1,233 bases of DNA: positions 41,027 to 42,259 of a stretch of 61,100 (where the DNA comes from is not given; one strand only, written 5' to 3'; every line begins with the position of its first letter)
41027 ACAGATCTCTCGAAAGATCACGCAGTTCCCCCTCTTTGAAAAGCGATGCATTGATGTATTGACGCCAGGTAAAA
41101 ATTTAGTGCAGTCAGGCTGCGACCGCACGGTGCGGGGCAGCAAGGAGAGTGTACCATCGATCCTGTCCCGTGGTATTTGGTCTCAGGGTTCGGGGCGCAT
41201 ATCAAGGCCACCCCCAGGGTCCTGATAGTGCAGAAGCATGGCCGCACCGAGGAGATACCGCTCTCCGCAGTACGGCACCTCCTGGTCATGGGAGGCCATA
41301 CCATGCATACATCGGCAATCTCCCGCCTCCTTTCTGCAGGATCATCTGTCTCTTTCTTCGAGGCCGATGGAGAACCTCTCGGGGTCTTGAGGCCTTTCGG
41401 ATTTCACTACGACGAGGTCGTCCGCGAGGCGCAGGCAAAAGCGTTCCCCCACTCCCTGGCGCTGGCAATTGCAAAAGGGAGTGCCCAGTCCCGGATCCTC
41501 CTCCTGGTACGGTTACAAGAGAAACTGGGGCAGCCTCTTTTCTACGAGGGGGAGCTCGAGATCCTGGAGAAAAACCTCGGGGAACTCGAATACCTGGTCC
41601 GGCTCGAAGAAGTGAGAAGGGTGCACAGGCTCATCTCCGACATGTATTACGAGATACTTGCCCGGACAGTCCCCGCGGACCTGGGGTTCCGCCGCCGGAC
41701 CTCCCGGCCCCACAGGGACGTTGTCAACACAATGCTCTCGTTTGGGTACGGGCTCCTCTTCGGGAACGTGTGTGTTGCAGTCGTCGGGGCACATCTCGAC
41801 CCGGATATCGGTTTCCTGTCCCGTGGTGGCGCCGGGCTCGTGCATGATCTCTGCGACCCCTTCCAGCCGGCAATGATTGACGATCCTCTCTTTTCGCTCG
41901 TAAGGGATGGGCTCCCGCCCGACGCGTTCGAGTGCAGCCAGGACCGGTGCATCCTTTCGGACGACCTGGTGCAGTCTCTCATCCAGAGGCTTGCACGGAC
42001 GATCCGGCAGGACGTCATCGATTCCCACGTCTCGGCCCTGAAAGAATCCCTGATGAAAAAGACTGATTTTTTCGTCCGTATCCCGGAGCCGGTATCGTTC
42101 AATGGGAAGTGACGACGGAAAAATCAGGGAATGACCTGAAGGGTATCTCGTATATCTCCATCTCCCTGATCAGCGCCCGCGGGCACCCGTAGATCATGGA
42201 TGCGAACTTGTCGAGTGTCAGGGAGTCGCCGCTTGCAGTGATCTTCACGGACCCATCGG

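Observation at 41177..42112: Orphan Cas1 with an apparently degenerate active site, embedded among housekeeping genes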

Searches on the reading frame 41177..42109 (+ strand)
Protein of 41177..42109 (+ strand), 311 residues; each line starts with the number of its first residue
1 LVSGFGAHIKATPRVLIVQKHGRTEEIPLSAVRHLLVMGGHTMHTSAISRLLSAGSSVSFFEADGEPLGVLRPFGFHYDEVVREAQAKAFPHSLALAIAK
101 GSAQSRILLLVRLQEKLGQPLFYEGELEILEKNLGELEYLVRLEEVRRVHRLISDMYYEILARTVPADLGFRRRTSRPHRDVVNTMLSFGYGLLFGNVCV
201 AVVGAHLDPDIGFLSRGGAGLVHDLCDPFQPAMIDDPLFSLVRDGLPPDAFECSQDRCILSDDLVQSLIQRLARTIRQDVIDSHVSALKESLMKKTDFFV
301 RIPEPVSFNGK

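Call 3: search_protein_families(library=pfam, proteins=[window:41177-42109:+], max_evalue=1)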
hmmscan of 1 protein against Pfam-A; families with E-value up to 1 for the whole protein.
window:41177-42109:+ (311 aa): 1 family
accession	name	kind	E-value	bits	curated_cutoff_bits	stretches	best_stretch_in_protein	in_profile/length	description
PF01867.21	Cas_Cas1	-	8.2e-50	170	22.3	1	2-272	3-281/283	CRISPR associated protein Cas1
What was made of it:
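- On Cas1 superfamily (PF01867 / TIGR00287): PF01867 at 170 bits (cutoff 22.3), covering profile positions 3-281 of 283 (call 3).
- Checked: PF01867: E=8.2e-50, 170 bits against a cutoff of 22.3, covering profile positions 3-281 of 283 (call 3).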

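Call 4: search_protein_families(library=ncbifam, proteins=[window:41177-42109:+], max_evalue=1)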
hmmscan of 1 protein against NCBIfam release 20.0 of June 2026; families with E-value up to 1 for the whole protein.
window:41177-42109:+ (311 aa): 10 families
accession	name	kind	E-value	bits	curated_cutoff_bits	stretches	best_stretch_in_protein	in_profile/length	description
TIGR00287.1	cas1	equivalog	4.3e-40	137.8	71.7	1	2-283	4-296/327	CRISPR-associated endonuclease Cas1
TIGR04093.1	cas1_CYANO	exception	2.4e-27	95.8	385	1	17-274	21-289/334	type I-D CRISPR-associated endonuclease Cas1d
NF049935.1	cas4g_cas1g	exception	1.8e-26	92.7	560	1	3-281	220-508/546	CRISPR-associated endonuclease Cas4g/Cas1g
TIGR03641.1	cas1_HMARI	exception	8.5e-23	81.1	304.1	1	16-283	18-292/324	type I-B CRISPR-associated endonuclease Cas1b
TIGR03640.1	cas1_DVULG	exception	7.8e-20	71.3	385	1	15-273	22-295/340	type I-C CRISPR-associated endonuclease Cas1c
TIGR03983.1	cas1_MYXAN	equivalog_domain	4.4e-14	52.2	358.05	1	6-269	20-297/347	type I-MYXAN CRISPR-associated endonuclease Cas1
TIGR03639.1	cas1_NMENI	exception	2.7e-06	26.9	120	2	171-241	163-232/278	type II CRISPR-associated endonuclease Cas1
TIGR03638.1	cas1_ECOLI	exception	3.7e-06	26.4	215.6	1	177-276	166-264/269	type I-E CRISPR-associated endonuclease Cas1e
TIGR03637.1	cas1_YPEST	exception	0.0006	19.3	150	1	150-269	179-299/307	type I-F CRISPR-associated endonuclease Cas1f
TIGR04329.1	cas1_PREFRAN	exception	0.05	12.7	300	1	169-239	175-247/317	type V CRISPR-associated endonuclease Cas1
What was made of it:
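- On Cas1 superfamily (PF01867 / TIGR00287): TIGR00287 at 137.8 bits (cutoff 71.7) (call 4).
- Checked: TIGR00287: 137.8 bits against a cutoff of 71.7 (call 4).
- PF01867 E=8e-50 and TIGR00287 at 137.8 bits (calls 3, 4).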

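Call 5: search_solved_structures(query=window:41177-42109:+, max_evalue=1, show_alignments=3)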
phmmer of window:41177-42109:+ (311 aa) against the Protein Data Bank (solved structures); distinct sequences matched with E-value up to 1: 20.
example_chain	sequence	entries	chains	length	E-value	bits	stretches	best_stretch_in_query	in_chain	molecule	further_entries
7cr6_A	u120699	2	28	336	1e-12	51.1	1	23-243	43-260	CRISPR-associated endonuclease Cas1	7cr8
4n06_A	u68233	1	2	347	4e-12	49.2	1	2-273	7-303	CRISPR-associated endonuclease Cas1 1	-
4xtk_A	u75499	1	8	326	1.6e-10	43.9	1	142-283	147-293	CRISPR-associated endonuclease Cas1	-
7mi4_A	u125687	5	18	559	7.8e-09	38.3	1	169-281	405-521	CRISPR-associated exonuclease Cas4/endonuclease Cas1 fusion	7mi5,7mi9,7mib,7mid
8d3l_A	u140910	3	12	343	6.2e-08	35.4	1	166-281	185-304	CRISPR-associated endonuclease Cas1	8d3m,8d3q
8d3p_A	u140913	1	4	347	6.4e-08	35.3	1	166-281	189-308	CRISPR-associated endonuclease Cas1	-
6opm_A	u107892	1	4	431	2.3e-07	33.5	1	47-246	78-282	CRISPR-associated endonuclease Cas1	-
7ei1_A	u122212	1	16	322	4.6e-07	32.5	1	131-277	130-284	CRISPR-associated endonuclease Cas1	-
4wj0_A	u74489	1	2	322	4.5e-06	29.3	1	131-266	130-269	CRISPR-associated endonuclease Cas1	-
2yzs_A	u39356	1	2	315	8.1e-06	28.4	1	103-245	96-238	Putative uncharacterized protein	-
7kft_D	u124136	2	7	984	9.4e-05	24.9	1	13-206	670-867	Cas6-RT-Cas1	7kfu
6toe_A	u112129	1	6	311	0.029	16.8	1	35-169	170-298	Coenzyme F420-dependent NADP oxidoreductase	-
6to4_A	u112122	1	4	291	0.1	15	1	35-169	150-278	Coenzyme F420-dependent NADP oxidoreductase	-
6kdv_B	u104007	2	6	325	0.18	14.2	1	179-244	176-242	CRISPR-associated endonuclease Cas1 2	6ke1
5dlj_D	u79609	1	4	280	0.45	12.9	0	143-243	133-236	CRISPR-associated endonuclease Cas1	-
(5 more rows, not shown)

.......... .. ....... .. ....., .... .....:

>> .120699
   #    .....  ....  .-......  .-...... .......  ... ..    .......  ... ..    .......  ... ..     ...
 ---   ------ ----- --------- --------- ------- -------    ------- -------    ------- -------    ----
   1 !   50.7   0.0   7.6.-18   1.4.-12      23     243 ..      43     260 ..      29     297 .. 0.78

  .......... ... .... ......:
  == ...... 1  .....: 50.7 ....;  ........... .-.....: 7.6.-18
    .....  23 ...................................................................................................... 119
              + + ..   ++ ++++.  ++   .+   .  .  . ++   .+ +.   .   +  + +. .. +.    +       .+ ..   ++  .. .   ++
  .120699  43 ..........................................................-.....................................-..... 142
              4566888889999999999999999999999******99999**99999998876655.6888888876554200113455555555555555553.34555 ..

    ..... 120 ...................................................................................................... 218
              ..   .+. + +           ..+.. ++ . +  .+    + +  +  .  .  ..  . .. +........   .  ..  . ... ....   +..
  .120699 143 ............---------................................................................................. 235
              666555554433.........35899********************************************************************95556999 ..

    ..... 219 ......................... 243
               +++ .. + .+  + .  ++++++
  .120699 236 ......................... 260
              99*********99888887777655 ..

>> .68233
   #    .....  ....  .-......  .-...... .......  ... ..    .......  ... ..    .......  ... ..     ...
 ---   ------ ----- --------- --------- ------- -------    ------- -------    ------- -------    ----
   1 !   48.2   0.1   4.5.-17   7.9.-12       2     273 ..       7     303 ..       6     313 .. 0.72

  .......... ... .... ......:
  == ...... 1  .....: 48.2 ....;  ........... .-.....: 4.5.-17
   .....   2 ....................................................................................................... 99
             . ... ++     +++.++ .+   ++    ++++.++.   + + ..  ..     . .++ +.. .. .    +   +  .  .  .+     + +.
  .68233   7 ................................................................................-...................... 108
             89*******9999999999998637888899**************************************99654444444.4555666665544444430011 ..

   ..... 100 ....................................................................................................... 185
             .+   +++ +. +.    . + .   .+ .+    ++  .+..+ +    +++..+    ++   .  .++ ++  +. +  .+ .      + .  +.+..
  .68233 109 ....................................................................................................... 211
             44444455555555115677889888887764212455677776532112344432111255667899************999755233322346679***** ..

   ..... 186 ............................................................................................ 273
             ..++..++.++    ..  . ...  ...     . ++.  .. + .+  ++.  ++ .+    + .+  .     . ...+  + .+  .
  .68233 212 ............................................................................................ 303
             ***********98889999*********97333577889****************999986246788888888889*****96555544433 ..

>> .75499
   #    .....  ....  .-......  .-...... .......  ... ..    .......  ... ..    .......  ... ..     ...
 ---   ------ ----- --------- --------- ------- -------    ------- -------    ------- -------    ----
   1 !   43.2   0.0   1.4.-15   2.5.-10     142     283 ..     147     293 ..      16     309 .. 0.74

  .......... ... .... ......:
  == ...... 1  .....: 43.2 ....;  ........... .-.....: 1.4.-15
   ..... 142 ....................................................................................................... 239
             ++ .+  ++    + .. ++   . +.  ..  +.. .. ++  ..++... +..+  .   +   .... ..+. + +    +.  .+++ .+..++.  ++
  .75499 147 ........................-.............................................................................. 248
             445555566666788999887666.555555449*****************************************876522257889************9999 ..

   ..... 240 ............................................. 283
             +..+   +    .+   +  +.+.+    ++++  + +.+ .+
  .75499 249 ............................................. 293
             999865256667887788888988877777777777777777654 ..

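Call 6: find_homologous_proteins(query=window:41177-42109:+, max_evalue=0.001)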
Query window:41177-42109:+ (311 aa): 918 proteins with E <= 0.001 among 8000 candidates; the best 120 are listed.
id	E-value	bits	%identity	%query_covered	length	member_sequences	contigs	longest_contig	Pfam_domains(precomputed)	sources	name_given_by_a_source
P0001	1.6e-186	637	91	100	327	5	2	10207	PF01867.22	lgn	-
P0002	2.6e-176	603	90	96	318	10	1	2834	PF01867.22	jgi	-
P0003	4.7e-175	599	88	96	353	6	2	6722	PF01867.22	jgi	-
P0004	6.3e-167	572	81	100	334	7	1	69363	PF01867.22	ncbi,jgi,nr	ncbi:MAG: CRISPR-associated endonuclease Cas1 [Methanolinea sp.]|jgi:CRISPR-associated endonuclease 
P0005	2.7e-164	564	81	99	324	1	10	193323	PF01867.22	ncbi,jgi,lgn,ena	-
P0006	1.9e-162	558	80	99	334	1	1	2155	PF01867.22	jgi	jgi:CRISPR-associated endonuclease Cas1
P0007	2.0e-160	551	77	100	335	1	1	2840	PF01867.22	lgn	-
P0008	3.0e-154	531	74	100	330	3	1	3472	PF01867.22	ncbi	ncbi:MAG: CRISPR-associated endonuclease Cas1 [Methanolinea sp.]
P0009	6.4e-154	530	72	99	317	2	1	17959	PF01867.22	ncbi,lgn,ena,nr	ncbi:MAG: CRISPR-associated endonuclease Cas1 [Methanolinea sp.]|nr:CRISPR-associated endonuclease C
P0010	1.7e-137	476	69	96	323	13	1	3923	PF01867.22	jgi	-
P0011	6.8e-135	467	67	97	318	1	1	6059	PF01867.22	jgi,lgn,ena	-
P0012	1.3e-134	466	68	96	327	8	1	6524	PF01867.22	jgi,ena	-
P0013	1.3e-134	466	67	97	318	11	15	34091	PF01867.22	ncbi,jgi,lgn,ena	ncbi:MAG: CRISPR-associated endonuclease Cas1 [Methanolinea sp.]|jgi:CRISPR-associated endonuclease 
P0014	2.1e-134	465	66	97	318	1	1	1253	PF01867.22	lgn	-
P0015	1.5e-132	459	65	97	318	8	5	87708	PF01867.22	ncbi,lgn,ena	-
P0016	8.2e-132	457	65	97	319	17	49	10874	PF01867.22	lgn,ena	-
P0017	1.7e-131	456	66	96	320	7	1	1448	PF01867.22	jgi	-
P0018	1.8e-128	446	64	96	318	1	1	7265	PF01867.22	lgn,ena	-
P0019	7.2e-127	441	64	97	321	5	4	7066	PF01867.22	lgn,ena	-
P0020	2.6e-126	439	61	97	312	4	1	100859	PF01867.22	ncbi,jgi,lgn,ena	-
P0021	1.1e-125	437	67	91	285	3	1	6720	PF01867.22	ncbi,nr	ncbi:MAG: CRISPR-associated endonuclease Cas1 [Methanolinea sp.]|nr:CRISPR-associated endonuclease C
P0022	6.1e-119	415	69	85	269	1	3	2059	PF01867.22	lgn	-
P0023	1.4e-116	407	60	96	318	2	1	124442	PF01867.22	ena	-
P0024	3.7e-116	406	58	98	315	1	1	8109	PF01867.22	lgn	-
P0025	4.0e-116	405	60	96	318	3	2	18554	PF01867.22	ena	-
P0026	1.8e-115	403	57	98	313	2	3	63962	PF01867.22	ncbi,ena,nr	ncbi:MAG TPA: CRISPR-associated endonuclease Cas1 [Methanoregulaceae archaeon]|nr:CRISPR-associated 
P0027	4.1e-115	402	60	96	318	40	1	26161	PF01867.22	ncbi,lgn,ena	ncbi:MAG: CRISPR-associated endonuclease Cas1 [Methanoregulaceae archaeon]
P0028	2.1e-112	393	58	96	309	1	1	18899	PF01867.22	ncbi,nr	ncbi:MAG: CRISPR-associated endonuclease Cas1 [Methanomicrobiales archaeon]|nr:CRISPR-associated end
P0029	8.8e-112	391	59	93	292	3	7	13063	PF01867.22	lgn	-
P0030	9.9e-112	391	55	96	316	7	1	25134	PF01867.22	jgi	jgi:CRISPR-associated endonuclease Cas1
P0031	4.2e-111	389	58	96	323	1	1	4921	PF01867.22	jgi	jgi:CRISPR-associated protein Cas1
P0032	6.5e-111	388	57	96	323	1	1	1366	PF01867.22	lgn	-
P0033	3.7e-110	386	56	96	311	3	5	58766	PF01867.22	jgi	-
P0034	4.4e-110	386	57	96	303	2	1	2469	PF01867.22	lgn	-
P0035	6.7e-110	385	56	96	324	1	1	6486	PF01867.22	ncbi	-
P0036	8.2e-110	385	56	96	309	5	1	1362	PF01867.22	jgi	jgi:CRISPR-associated protein Cas1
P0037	9.7e-110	385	57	96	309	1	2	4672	PF01867.22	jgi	jgi:CRISPR-associated protein Cas1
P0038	1.0e-109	384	56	96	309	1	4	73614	PF01867.22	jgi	jgi:CRISPR-associated protein Cas1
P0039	1.1e-109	384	56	96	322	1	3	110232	PF01867.22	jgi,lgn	jgi:CRISPR-associated endonuclease Cas1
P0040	1.3e-109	384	57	96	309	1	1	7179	PF01867.22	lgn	-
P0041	1.5e-109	384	57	96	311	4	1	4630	PF01867.22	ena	-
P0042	1.9e-109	384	58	96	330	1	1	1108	PF01867.22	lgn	-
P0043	3.8e-109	383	57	96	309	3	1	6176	PF01867.22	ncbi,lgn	-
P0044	4.1e-109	382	56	96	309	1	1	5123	PF01867.22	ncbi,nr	ncbi:MAG: CRISPR-associated endonuclease Cas1 [Methanomicrobiales archaeon]|nr:CRISPR-associated end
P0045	4.9e-109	382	54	96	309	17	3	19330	PF01867.22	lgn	-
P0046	1.1e-108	381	58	96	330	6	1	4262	PF01867.22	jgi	jgi:CRISPR-associated protein Cas1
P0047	1.4e-108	381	57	96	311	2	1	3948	PF01867.22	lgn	-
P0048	1.4e-108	381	57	96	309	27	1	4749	PF01867.22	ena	-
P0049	1.6e-108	380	56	96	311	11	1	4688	PF01867.22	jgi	-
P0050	2.5e-108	380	55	96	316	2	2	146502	PF01867.22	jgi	jgi:CRISPR-associated protein Cas1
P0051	2.7e-108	380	55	96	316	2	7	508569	PF01867.22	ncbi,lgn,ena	-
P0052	3.1e-108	380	59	96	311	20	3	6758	PF01867.22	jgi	-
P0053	9.1e-108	378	57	98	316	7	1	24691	PF01867.22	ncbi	-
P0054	1.4e-107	377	56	96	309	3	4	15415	PF01867.22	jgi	jgi:CRISPR-associated protein Cas1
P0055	1.4e-107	377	56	96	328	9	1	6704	PF01867.22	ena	-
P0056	1.7e-107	377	55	96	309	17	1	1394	PF01867.22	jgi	jgi:CRISPR-associated endonuclease Cas1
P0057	1.9e-107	377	56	96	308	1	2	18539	PF01867.22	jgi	jgi:CRISPR-associated protein Cas1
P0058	4.1e-107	376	57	96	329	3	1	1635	PF01867.22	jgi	jgi:CRISPR-associated protein Cas1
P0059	5.8e-107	375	55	96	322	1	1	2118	PF01867.22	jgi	jgi:CRISP-associated protein Cas1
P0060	6.5e-107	375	55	96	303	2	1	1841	PF01867.22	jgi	jgi:CRISPR-associated endonuclease Cas1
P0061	7.7e-107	375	55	96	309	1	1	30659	PF01867.22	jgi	jgi:CRISPR-associated protein Cas1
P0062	1.0e-106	375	55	96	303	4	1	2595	PF01867.22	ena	-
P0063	1.8e-106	374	53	96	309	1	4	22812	PF01867.22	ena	-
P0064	1.8e-106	374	53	96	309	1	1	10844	PF01867.22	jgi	-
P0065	2.3e-106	373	53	96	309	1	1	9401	PF01867.22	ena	-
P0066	2.4e-106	373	55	96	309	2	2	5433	PF01867.22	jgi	-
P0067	3.1e-106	373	53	96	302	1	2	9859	PF01867.22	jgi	jgi:CRISPR-associated endonuclease Cas1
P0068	3.5e-106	373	53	96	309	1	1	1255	PF01867.22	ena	-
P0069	4.1e-106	373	57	96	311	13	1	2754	PF01867.22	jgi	-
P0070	4.2e-106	373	57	96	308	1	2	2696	PF01867.22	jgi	jgi:CRISPR-associated protein Cas1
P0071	4.8e-106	372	55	96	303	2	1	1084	PF01867.22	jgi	jgi:CRISPR-associated protein Cas1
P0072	4.9e-106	372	53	96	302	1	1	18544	PF01867.22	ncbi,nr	ncbi:MAG: CRISPR-associated endonuclease Cas1 [Methanoregulaceae archaeon]|nr:CRISPR-associated endo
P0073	9.5e-106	371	53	96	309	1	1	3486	PF01867.22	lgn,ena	-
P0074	2.1e-105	370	54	96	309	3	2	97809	PF01867.22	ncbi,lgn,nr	ncbi:MAG: CRISPR-associated endonuclease Cas1 [Methanoregulaceae archaeon]|nr:CRISPR-associated endo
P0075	4.4e-105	369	56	96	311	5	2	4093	PF01867.22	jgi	jgi:CRISPR-associated protein Cas1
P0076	2.5e-104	367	56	96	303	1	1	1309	PF01867.22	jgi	jgi:CRISPR-associated protein Cas1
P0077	2.9e-104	367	55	96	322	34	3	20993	PF01867.22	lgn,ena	-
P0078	1.0e-103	365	54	96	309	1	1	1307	PF01867.22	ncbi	-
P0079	1.5e-103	364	52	96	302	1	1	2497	PF01867.22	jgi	jgi:CRISP-associated protein Cas1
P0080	1.9e-103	364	54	96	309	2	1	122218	PF01867.22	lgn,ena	-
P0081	2.0e-103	364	53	96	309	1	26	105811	PF01867.22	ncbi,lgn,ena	-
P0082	2.3e-103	364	52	96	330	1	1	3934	PF01867.22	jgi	jgi:CRISP-associated protein Cas1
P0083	2.4e-103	364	55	96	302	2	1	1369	PF01867.22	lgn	-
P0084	2.6e-103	363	51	96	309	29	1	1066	PF01867.22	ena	-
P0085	4.5e-103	363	52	96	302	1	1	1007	PF01867.22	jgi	jgi:CRISPR-associated endonuclease Cas1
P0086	7.0e-103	362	52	96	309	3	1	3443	PF01867.22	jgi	jgi:CRISP-associated protein Cas1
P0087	1.4e-101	358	53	96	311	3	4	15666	PF01867.22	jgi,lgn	jgi:CRISPR-associated protein Cas1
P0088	1.7e-98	348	51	96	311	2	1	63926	PF01867.22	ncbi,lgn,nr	ncbi:MAG: CRISPR-associated endonuclease Cas1 [Methanomicrobiaceae archaeon]|nr:CRISPR-associated en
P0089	2.8e-98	347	54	92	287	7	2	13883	PF01867.22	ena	-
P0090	3.8e-98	346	52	96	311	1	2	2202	PF01867.22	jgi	jgi:CRISPR-associated protein Cas1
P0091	9.9e-98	345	51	96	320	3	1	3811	PF01867.22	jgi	jgi:CRISPR-associated protein Cas1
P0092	1.5e-97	344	50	96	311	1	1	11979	PF01867.22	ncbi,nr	ncbi:MAG: CRISPR-associated endonuclease Cas1 [Methanomicrobiales archaeon]|nr:CRISPR-associated end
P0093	3.7e-97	343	52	96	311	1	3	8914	PF01867.22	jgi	jgi:CRISPR-associated protein Cas1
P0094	5.8e-97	343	51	96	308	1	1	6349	PF01867.22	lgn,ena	-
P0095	7.9e-97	342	51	96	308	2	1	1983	PF01867.22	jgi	-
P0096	1.2e-96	341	51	96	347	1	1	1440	PF01867.22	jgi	jgi:CRISPR-associated protein Cas1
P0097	2.1e-96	341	51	96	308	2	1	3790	PF01867.22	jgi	-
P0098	2.3e-96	341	53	96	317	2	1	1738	PF01867.22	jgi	jgi:CRISPR-associated endonuclease Cas1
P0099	3.7e-96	340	51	96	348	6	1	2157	PF01867.22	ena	-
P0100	4.8e-96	340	52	96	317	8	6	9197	PF01867.22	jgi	jgi:CRISPR-associated protein Cas1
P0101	4.8e-96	340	51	96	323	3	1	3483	PF01867.22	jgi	jgi:CRISPR-associated protein Cas1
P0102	8.5e-96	339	52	96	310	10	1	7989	PF01867.22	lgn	-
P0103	8.5e-96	339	50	96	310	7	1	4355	PF01867.22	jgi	jgi:CRISPR-associated endonuclease Cas1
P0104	1.6e-95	338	52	96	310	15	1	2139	PF01867.22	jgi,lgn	jgi:CRISPR-associated protein Cas1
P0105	2.0e-95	337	52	96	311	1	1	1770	PF01867.22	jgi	jgi:CRISPR-associated protein Cas1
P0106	3.6e-95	337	51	96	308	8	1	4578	PF01867.22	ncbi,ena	-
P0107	5.9e-95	336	50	96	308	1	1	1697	PF01867.22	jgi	jgi:CRISP-associated protein Cas1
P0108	6.3e-95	336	50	96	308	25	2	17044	PF01867.22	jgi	-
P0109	7.1e-95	336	50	97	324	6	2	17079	PF01867.22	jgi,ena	-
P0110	1.0e-94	335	50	96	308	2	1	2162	PF01867.22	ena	-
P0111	1.4e-94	335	52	96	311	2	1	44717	PF01867.22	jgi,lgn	-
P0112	2.0e-94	334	50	96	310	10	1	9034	PF01867.22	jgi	jgi:CRISPR-associated endonuclease Cas1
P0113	2.0e-94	334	51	96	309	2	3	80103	PF01867.22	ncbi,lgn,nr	ncbi:MAG: CRISPR-associated endonuclease Cas1 [Methanomicrobiales archaeon]|nr:CRISPR-associated end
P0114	2.6e-94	334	51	96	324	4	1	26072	PF01867.22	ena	-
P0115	2.9e-94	334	52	96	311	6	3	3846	PF01867.22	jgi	jgi:CRISPR-associated protein Cas1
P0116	3.0e-94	334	50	96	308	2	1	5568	PF01867.22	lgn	-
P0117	4.4e-94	333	50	96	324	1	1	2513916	PF01867.22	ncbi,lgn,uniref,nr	ncbi:CRISPR-associated endonuclease Cas1 [Methanogenium sp. S4BF]|uniref:CRISPR-associated endonucle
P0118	5.6e-94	333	51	96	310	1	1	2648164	PF01867.22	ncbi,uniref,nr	ncbi:CRISPR-associated endonuclease Cas1 [Methanogenium organophilum]|uniref:CRISPR-associated endon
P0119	1.4e-93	331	51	96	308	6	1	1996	PF01867.22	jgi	-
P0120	2.3e-93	331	50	95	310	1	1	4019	PF01867.22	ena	-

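Call 15: find_encoding_contigs(protein=P0117, flank=10000, max_places=2)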
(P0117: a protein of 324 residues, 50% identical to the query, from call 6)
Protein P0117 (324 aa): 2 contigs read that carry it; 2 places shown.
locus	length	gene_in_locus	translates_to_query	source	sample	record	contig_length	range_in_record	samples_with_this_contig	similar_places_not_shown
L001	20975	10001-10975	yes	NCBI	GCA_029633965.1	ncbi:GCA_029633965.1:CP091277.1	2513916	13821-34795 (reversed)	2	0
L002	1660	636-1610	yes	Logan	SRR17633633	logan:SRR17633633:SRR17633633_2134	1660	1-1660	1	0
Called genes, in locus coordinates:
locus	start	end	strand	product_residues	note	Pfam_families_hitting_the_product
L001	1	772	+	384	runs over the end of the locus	-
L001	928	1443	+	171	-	-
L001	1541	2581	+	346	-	PF09346:SMI1_KNR4, PF14568:SUKH_6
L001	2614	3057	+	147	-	PF09346:SMI1_KNR4, PF14568:SUKH_6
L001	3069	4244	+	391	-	-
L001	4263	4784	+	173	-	-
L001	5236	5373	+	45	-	-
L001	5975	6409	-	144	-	PF13291:ACT_4 (faint), PF13840:ACT_7 (faint), PF01842:ACT, PF19571:ACT_8, PF22468:ACT_9 (faint), PF22629:ACT_AHAS_ss (faint), PF01842:ACT (weak)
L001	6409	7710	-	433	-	PF00501:AMP-binding, PF14535:AMP-binding_C_2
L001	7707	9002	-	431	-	PF00501:AMP-binding, PF14535:AMP-binding_C_2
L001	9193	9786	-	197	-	PF03729:DUF308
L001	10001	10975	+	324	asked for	PF01867:Cas_Cas1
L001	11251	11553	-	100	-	PF00708:Acylphosphatase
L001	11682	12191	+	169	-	-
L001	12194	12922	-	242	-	PF00303:Thymidylat_synt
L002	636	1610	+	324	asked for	PF01867:Cas_Cas1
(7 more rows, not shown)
